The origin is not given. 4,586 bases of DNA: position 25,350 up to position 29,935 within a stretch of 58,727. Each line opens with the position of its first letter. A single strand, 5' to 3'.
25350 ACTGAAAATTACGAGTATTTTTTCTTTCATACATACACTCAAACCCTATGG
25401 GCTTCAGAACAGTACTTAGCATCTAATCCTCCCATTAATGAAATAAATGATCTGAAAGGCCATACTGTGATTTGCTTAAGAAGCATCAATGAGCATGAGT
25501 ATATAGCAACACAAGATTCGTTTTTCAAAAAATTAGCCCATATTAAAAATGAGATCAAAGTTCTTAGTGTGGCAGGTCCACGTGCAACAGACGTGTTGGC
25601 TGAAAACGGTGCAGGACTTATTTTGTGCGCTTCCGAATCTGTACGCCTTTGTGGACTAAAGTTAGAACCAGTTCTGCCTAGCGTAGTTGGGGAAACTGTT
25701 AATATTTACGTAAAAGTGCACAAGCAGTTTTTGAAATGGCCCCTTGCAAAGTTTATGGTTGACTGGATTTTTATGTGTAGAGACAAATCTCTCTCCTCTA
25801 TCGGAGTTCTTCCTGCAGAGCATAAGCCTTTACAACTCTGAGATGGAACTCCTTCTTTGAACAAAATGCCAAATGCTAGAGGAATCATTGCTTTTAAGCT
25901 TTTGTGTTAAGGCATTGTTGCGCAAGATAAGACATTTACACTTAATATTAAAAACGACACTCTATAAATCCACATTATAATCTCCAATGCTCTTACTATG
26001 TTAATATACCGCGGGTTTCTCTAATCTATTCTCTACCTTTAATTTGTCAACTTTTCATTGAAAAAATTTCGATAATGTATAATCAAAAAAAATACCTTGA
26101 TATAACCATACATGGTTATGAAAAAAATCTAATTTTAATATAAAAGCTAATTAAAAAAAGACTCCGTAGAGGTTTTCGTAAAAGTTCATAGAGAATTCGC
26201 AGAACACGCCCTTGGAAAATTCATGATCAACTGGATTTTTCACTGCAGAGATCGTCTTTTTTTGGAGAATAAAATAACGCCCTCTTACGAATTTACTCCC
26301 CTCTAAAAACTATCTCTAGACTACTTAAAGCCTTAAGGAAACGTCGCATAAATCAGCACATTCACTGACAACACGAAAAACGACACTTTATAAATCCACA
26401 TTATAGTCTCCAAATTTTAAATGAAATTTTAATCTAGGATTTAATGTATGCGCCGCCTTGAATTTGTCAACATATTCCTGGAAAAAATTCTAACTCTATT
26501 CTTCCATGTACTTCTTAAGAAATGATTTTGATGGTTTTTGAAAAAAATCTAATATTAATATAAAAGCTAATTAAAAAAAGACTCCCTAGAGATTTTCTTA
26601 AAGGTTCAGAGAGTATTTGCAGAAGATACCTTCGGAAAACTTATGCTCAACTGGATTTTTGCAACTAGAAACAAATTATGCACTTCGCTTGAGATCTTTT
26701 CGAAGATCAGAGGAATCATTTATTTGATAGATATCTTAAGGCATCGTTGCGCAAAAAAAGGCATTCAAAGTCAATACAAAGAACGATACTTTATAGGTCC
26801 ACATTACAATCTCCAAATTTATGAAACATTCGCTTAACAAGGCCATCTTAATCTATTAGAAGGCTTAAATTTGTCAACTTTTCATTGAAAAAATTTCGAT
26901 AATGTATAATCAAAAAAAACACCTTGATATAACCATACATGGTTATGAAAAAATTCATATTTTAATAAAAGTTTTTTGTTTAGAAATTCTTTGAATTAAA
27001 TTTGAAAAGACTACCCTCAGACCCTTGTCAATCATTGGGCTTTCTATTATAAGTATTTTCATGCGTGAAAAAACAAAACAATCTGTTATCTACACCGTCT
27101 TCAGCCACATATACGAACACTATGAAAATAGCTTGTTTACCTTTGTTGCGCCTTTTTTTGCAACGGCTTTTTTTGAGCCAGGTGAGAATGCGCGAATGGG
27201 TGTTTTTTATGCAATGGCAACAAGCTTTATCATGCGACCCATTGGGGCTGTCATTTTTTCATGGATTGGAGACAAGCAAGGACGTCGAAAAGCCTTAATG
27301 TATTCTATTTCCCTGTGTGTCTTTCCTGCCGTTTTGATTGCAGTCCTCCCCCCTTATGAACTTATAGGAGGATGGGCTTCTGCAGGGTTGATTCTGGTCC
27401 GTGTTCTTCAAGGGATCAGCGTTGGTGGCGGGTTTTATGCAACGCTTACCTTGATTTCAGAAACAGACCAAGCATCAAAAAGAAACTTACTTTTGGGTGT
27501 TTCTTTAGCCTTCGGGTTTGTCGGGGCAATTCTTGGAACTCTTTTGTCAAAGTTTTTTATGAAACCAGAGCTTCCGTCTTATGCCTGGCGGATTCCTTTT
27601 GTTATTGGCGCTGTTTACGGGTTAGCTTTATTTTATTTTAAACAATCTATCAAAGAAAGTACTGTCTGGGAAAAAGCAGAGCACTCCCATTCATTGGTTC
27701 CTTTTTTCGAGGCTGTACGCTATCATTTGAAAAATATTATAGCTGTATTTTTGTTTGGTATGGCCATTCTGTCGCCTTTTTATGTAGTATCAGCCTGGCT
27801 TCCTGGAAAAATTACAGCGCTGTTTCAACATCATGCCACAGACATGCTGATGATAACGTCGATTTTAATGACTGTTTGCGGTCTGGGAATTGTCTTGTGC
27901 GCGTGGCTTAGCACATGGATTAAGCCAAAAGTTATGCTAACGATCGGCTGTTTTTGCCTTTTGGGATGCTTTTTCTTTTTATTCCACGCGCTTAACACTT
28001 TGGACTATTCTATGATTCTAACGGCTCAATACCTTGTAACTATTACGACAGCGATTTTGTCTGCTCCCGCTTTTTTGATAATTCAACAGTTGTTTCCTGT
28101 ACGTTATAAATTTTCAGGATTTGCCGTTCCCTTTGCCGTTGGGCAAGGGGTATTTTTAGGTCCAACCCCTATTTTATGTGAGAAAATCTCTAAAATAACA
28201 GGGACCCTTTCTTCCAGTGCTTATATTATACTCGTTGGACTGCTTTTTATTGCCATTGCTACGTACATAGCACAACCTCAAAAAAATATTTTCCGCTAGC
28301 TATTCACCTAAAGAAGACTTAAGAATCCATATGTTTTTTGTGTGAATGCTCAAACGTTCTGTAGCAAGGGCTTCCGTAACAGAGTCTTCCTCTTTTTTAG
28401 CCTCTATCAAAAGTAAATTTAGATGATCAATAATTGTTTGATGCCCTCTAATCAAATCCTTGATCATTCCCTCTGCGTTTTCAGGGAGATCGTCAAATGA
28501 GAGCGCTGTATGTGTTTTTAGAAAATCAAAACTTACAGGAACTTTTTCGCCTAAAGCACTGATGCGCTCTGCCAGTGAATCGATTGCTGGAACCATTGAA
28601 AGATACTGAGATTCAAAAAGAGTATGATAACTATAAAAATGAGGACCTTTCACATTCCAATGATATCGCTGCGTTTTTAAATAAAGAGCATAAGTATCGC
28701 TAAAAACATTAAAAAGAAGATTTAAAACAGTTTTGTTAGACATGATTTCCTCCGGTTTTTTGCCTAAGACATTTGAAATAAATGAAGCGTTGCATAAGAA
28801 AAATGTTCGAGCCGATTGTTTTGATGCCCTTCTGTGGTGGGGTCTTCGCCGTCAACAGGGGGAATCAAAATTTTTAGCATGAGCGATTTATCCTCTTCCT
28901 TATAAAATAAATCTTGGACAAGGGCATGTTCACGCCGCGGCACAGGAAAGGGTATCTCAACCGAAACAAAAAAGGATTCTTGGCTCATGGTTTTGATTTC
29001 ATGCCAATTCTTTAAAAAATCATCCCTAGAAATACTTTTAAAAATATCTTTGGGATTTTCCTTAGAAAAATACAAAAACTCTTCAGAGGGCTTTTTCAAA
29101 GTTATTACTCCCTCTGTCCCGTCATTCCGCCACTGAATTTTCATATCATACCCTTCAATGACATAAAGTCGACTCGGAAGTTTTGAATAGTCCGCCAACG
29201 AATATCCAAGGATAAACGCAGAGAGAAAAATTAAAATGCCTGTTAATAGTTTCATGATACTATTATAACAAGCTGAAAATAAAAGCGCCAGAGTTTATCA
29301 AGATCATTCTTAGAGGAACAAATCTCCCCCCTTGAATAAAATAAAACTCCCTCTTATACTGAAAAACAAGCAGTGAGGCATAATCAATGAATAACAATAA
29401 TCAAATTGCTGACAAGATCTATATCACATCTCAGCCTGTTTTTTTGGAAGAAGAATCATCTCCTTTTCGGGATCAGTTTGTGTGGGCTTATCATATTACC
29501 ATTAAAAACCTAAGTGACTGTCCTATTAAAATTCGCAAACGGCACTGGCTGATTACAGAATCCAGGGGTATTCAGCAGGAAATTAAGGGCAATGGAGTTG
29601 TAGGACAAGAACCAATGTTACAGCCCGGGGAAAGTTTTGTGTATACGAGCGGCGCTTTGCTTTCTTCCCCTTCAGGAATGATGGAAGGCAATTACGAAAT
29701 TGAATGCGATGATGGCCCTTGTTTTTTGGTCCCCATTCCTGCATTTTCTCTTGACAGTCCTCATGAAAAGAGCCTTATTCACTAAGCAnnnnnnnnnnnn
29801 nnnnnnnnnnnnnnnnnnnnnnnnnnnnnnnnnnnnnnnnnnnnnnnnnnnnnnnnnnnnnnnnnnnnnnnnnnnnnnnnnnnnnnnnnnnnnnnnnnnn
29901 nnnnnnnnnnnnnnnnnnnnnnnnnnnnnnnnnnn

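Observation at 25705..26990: Tandem array of three conserved 22-codon hydrophobic peptide genes, each with its own promoter and RBS (type I toxin-like), between a LysR regulator and an MFS transporter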

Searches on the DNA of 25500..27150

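Call 64: search_rna_families(source=window, start=25500, end=27150, threshold=evalue, max_evalue=5)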
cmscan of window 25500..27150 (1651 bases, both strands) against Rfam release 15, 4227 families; matches with E-value up to 5: 3.
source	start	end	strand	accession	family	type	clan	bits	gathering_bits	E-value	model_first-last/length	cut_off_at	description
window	25813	25916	+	RF01429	snoR130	Gene; snRNA; snoRNA; CD-box;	-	18.1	40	3.8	1-122/122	no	small nucleolar RNA snoR130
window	26933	27038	+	RF00333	snoZ157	Gene; snRNA; snoRNA; CD-box;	CL00063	17.4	55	4.6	1-100/100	no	Small nucleolar RNA Z157/R69/R10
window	26923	26969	+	RF02350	psRNA6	Gene; sRNA;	-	13.6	60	0.5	1-333/333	no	Nitrosomonas sRNA psRNA6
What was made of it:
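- On Type I toxin-antitoxin system: No Rfam antitoxin RNA matches (call 64).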

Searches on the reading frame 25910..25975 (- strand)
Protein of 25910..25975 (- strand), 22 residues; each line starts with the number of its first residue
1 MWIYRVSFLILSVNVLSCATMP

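Call 45: search_protein_families(library=pfam, max_evalue=10, proteins=[window:25910-25975:-])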
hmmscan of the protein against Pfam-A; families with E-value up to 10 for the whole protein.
seq(22 aa): 0 families

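Call 46: search_protein_families(library=ncbifam, max_evalue=10, proteins=[window:25910-25975:-])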
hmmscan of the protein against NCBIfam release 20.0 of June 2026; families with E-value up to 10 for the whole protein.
seq(22 aa): 0 families
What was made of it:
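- Tried and rejected: Pfam and NCBIfam on the peptides gave nothing (calls 45, 46).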

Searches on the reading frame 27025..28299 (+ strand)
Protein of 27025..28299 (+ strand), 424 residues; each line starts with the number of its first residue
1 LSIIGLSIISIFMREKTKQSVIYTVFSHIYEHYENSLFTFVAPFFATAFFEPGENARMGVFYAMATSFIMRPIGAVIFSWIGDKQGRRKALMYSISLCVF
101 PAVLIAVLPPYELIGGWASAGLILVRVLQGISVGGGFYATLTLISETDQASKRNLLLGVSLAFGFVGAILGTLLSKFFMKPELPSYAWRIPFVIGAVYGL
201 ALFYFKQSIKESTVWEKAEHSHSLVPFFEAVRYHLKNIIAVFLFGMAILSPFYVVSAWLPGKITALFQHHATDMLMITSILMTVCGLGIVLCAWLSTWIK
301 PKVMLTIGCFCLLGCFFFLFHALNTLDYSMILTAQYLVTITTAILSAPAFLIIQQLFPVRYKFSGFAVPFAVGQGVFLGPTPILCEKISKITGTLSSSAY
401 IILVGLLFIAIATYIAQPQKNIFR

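Call 10: search_protein_families(library=pfam, proteins=[window:27025-28299:+])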
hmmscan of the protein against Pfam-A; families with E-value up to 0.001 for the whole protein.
window:27025-28299:+ (424 aa): 2 families
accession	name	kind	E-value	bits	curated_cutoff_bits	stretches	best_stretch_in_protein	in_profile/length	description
PF07690.21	MFS_1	-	3.2e-22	79.4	33.4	1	63-380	37-347/347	Major Facilitator Superfamily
PF00083.30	Sugar_tr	-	3.2e-16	59.7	22.3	1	55-215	45-197/452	Sugar (and other) transporter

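Call 18: find_homologous_proteins(query=window:27061-28299:+, max_evalue=1e-20)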
Query window:27061-28299:+ (412 aa): 506 proteins with E <= 1e-20 among 8000 candidates; the best 120 are listed.
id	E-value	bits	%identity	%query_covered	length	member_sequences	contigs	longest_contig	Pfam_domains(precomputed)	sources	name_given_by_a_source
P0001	1.4e-267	905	100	100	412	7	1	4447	PF00083.31,PF07690.22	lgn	-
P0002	4.4e-230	782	84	100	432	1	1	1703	PF00083.31,PF07690.22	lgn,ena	-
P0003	2.2e-181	621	67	100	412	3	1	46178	PF00083.31,PF07690.22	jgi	jgi:MHS family proline/betaine transporter-like MFS transporter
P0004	7.0e-174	597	64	99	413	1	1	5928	PF00083.31,PF07690.22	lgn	-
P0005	5.1e-137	475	52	99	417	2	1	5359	PF00083.31,PF07690.22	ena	-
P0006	5.6e-137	475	52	99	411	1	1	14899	PF00083.31,PF07690.22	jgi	-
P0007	5.0e-136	472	51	99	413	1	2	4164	PF00083.31,PF07690.22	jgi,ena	jgi:MHS family proline/betaine transporter-like MFS transporter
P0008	1.5e-135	471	51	99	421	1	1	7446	PF00083.31,PF07690.22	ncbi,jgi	jgi:MHS family proline/betaine transporter-like MFS transporter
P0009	2.6e-133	463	52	99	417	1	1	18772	PF00083.31,PF07690.22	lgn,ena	-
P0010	2.0e-130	454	50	99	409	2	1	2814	PF00083.31,PF07690.22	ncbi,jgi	jgi:MHS family proline/betaine transporter-like MFS transporter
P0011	3.1e-124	433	49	99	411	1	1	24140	PF00083.31,PF07690.22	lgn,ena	-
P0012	4.4e-124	433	49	99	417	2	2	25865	PF00083.31,PF07690.22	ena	-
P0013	2.0e-123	431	48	99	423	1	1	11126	PF00083.31,PF07690.22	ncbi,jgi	jgi:MFS family permease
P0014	1.1e-121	425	48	99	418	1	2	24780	PF00083.31,PF07690.22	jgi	jgi:MFS family permease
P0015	4.3e-103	364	42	99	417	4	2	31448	PF00083.31,PF07690.22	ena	-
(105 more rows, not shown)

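Call 19: find_encoding_contigs(protein=P0003, flank=6000, max_places=2)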
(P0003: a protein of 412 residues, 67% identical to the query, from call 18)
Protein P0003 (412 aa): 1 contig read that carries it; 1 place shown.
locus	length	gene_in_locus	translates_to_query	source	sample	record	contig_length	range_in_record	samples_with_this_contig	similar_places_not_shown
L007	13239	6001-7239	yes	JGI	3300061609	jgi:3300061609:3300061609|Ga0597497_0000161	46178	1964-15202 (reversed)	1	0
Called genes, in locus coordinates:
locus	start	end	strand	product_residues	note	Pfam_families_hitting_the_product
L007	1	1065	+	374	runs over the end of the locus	PF01098:FTSW_RODA_SPOVE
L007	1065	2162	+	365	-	PF03033:Glyco_transf_28, PF04101:Glyco_tran_28_C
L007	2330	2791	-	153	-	PF01668:SmpB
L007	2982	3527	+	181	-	PF22769:DCD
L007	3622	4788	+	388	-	PF13173:AAA_14, PF13635:DUF4143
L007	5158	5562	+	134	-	PF18765:Polbeta (weak)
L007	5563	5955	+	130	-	PF13427:AadA_C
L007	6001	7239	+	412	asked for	PF00083:Sugar_tr, PF07690:MFS_1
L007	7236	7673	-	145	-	PF00210:Ferritin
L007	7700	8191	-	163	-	-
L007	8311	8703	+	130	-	PF04379:DUF525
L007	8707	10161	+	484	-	PF02386:TrkH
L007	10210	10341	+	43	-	-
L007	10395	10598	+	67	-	-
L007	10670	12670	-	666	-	-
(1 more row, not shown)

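Call 20: find_encoding_contigs(protein=P0004, flank=6000, max_places=2)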
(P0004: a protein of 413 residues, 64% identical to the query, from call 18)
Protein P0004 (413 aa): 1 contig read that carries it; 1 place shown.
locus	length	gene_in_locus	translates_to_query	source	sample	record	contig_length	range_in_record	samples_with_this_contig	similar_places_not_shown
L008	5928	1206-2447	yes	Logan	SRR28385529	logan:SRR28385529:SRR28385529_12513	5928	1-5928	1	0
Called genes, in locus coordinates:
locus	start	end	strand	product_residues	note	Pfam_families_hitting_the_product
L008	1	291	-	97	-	?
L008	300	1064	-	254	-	PF02086:MethyltransfD12 (faint), PF08241:Methyltransf_11 (faint), PF09445:Methyltransf_15 (faint), PF13847:Methyltransf_31 (faint), PF01555:N6_N4_Mtase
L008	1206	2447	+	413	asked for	PF00083:Sugar_tr, PF07690:MFS_1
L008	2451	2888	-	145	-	PF00210:Ferritin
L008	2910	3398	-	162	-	-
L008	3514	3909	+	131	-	PF04379:DUF525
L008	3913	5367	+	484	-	PF02386:TrkH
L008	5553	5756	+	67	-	-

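Call 21: find_encoding_contigs(protein=P0002, flank=6000, max_places=2)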
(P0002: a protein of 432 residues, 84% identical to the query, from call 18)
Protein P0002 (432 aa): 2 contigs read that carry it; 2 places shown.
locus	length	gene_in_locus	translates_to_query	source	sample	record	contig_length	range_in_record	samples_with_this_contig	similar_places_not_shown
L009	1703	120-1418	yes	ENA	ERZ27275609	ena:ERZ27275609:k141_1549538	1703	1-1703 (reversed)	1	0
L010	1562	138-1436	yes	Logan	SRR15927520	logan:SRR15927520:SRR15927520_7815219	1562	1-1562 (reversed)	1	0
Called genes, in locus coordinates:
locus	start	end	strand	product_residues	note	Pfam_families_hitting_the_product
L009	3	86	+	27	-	?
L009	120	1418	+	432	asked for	PF00083:Sugar_tr, PF07690:MFS_1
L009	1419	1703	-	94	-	?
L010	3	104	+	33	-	?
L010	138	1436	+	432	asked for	PF00083:Sugar_tr, PF07690:MFS_1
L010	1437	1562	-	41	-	?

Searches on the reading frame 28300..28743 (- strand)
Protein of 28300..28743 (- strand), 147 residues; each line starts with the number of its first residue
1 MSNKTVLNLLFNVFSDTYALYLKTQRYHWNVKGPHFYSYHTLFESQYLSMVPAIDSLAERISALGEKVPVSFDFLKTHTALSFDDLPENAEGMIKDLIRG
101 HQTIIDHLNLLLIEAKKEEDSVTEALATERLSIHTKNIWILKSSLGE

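Call 10: search_protein_families(library=pfam, proteins=[window:28300-28743:-])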
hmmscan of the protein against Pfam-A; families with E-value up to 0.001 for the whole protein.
window:28300-28743:- (147 aa): 1 family
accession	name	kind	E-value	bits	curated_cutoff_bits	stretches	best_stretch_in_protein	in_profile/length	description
PF00210.30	Ferritin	-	9.9e-20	71.4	24.5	1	12-146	6-137/142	Ferritin-like domain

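Call 11: find_encoding_contigs(protein=window:28300-28743:-, flank=10000, max_places=6)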
Protein window:28300-28743:- (147 aa): 10 contigs read that carry it; 6 places shown.
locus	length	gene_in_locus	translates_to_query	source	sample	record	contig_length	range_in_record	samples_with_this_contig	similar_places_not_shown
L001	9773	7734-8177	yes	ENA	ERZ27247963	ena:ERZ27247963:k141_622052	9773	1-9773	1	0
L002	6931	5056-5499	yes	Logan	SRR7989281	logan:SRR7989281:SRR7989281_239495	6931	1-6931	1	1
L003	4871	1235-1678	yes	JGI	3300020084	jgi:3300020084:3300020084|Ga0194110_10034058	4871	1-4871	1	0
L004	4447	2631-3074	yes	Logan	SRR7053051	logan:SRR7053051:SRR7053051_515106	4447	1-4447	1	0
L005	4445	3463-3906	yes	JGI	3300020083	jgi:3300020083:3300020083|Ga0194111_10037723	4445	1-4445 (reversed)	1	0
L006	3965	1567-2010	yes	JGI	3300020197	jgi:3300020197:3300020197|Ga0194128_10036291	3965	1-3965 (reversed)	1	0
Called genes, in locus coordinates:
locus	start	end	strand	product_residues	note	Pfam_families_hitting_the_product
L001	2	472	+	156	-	?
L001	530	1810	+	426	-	-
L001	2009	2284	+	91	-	PF05015:HigB-like_toxin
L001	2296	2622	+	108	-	PF01381:HTH_3, PF13560:HTH_31 (weak)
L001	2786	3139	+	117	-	PF05973:Gp49 (weak)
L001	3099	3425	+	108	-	PF21716:dnstrm_HI1420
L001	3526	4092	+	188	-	PF08712:Nfu_N, PF01106:NifU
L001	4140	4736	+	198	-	PF07486:Hydrolase_2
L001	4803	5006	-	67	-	-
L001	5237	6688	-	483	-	PF02386:TrkH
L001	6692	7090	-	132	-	PF04379:DUF525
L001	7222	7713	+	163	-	-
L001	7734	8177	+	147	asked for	PF00210:Ferritin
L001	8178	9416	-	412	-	PF00083:Sugar_tr, PF07690:MFS_1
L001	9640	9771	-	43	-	?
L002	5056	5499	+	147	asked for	PF00210:Ferritin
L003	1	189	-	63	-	?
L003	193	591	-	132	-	PF04379:DUF525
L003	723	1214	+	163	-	-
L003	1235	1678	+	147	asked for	PF00210:Ferritin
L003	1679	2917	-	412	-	PF00083:Sugar_tr, PF07690:MFS_1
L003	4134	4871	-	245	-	?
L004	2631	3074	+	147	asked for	PF00210:Ferritin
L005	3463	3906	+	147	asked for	PF00210:Ferritin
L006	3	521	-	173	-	?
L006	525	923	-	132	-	PF04379:DUF525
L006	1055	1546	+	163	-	-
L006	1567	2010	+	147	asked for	PF00210:Ferritin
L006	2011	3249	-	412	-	PF00083:Sugar_tr, PF07690:MFS_1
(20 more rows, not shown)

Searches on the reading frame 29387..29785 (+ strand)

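Call 10: search_protein_families(library=pfam, proteins=[window:29387-29785:+])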
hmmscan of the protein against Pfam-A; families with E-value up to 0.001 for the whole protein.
window:29387-29785:+ (132 aa): 1 family
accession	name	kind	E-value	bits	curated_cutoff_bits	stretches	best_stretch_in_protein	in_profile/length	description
PF04379.20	DUF525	-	4.6e-31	107.3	27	1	22-105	2-85/87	ApaG domain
